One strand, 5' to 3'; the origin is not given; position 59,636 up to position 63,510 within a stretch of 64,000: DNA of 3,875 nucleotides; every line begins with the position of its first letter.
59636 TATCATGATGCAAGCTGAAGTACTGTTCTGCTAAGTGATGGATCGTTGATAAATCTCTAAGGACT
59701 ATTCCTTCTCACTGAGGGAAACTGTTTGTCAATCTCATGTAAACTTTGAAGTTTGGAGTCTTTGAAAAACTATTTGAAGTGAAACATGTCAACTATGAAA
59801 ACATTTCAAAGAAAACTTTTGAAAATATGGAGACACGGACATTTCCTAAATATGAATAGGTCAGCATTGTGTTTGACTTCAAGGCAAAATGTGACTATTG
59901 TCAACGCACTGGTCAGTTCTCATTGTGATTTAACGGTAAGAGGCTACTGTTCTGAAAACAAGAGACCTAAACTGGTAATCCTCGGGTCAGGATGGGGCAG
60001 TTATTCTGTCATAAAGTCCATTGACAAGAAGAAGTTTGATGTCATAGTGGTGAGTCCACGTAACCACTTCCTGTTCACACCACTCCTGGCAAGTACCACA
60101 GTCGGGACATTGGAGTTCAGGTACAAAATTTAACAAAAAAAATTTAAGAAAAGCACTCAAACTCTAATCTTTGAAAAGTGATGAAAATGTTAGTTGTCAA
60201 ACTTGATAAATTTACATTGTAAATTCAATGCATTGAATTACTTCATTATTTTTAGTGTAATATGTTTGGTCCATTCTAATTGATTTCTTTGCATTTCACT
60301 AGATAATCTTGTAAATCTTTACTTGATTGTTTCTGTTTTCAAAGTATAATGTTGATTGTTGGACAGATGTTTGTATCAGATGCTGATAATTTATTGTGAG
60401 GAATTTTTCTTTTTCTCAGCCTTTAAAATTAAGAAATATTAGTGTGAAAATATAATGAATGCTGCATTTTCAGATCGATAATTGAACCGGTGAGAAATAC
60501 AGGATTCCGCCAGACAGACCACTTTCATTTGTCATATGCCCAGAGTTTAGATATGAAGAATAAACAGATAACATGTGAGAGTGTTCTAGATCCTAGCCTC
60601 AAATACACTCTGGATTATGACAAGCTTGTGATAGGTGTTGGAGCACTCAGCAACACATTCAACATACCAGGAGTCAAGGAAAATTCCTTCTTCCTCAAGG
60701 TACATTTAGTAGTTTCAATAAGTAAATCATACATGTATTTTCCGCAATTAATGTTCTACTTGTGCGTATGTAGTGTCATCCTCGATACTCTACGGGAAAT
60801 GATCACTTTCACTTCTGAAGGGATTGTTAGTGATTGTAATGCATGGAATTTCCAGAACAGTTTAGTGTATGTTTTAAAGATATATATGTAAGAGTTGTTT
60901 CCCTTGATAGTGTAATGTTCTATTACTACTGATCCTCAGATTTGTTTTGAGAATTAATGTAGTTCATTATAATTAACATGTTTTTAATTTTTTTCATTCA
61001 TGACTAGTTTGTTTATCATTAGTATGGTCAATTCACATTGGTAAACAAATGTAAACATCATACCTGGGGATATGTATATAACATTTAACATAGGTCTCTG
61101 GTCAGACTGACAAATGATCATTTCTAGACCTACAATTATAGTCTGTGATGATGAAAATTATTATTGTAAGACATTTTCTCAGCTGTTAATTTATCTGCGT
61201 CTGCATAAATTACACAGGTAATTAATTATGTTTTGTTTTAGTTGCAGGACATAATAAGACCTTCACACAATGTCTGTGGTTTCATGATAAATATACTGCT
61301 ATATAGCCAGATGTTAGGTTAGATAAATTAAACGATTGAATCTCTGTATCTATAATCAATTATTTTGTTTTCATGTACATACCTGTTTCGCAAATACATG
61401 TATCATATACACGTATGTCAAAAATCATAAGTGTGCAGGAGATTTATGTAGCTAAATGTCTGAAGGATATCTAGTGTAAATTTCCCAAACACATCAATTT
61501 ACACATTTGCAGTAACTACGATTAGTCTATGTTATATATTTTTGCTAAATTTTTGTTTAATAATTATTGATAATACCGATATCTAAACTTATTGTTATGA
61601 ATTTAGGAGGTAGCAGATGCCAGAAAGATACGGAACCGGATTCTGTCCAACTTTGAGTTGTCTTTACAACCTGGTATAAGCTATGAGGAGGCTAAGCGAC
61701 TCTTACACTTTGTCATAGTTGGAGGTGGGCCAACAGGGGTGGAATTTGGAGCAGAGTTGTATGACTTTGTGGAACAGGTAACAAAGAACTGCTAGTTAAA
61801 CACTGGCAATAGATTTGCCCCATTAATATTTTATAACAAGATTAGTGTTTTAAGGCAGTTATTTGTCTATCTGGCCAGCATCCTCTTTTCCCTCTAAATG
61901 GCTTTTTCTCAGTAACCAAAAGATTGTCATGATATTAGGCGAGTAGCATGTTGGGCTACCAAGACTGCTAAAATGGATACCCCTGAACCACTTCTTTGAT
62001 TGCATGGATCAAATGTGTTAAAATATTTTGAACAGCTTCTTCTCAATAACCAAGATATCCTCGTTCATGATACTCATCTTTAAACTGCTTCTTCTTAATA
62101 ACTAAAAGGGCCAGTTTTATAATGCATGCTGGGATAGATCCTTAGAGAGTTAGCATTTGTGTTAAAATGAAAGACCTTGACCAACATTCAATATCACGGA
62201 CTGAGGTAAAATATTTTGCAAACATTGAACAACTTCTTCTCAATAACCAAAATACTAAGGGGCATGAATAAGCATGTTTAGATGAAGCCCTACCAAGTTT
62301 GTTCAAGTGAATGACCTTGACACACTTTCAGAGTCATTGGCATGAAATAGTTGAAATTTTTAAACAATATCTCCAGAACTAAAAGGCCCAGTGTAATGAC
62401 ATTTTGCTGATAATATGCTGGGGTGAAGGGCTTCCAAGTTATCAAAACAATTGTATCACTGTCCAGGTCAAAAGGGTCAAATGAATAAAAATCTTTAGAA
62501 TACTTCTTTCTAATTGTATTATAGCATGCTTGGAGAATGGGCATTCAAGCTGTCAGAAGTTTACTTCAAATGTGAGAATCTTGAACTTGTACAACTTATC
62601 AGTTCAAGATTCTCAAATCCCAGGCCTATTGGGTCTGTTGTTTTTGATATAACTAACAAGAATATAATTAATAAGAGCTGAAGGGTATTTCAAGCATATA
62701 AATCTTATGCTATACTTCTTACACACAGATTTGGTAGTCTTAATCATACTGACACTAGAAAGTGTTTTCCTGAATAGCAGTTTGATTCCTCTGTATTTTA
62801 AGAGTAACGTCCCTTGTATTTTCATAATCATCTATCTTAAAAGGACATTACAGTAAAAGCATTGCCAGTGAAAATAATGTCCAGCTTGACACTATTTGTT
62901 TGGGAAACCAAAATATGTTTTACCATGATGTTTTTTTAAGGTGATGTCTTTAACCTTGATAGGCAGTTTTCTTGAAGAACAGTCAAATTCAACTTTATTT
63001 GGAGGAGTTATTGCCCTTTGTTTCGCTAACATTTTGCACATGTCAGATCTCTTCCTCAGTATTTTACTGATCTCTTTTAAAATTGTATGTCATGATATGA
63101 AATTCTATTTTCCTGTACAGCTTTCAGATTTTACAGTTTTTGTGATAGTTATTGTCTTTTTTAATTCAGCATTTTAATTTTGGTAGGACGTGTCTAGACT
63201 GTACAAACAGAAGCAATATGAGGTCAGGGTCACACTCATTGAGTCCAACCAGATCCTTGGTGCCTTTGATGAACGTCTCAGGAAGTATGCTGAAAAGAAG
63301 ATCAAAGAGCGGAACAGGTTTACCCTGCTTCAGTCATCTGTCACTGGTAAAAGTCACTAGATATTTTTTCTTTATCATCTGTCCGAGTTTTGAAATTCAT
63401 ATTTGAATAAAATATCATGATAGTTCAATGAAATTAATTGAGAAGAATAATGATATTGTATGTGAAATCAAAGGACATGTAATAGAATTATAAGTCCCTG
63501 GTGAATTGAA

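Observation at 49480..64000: Two minisatellites are built from exon-intron junction sequence and reiterate splice sites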

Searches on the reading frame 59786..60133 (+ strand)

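Call 13: search_protein_families(library=pfam, proteins=[window:59786-60133:+], max_evalue=0.01)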
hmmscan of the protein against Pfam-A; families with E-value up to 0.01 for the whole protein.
window:59786-60133:+ (115 aa): 1 family
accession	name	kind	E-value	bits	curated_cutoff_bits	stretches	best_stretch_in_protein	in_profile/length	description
PF07992.20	Pyr_redox_2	-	0.0005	20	26.1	1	62-110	2-51/291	Pyridine nucleotide-disulphide oxidoreductase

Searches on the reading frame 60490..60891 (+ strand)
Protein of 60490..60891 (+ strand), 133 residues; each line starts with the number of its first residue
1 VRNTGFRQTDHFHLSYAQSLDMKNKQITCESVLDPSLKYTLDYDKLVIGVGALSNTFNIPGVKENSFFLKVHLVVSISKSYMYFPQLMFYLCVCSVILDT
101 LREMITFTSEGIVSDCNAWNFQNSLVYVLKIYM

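Call 13: search_protein_families(library=pfam, proteins=[window:60490-60891:+], max_evalue=0.01)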
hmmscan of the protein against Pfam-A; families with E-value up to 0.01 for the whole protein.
window:60490-60891:+ (133 aa): 1 family
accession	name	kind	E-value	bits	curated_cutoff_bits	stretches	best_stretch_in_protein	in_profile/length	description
PF07992.20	Pyr_redox_2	-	7.7e-06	26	26.1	1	17-69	75-126/291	Pyridine nucleotide-disulphide oxidoreductase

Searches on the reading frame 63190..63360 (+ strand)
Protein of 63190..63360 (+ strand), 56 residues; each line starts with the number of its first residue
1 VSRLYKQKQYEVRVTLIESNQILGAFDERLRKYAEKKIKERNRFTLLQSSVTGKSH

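Call 20: find_encoding_contigs(protein=window:63190-63360:+, flank=10000, max_places=6)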
Protein window:63190-63360:+ (56 aa): no gene with exactly this product is on record in the collection.
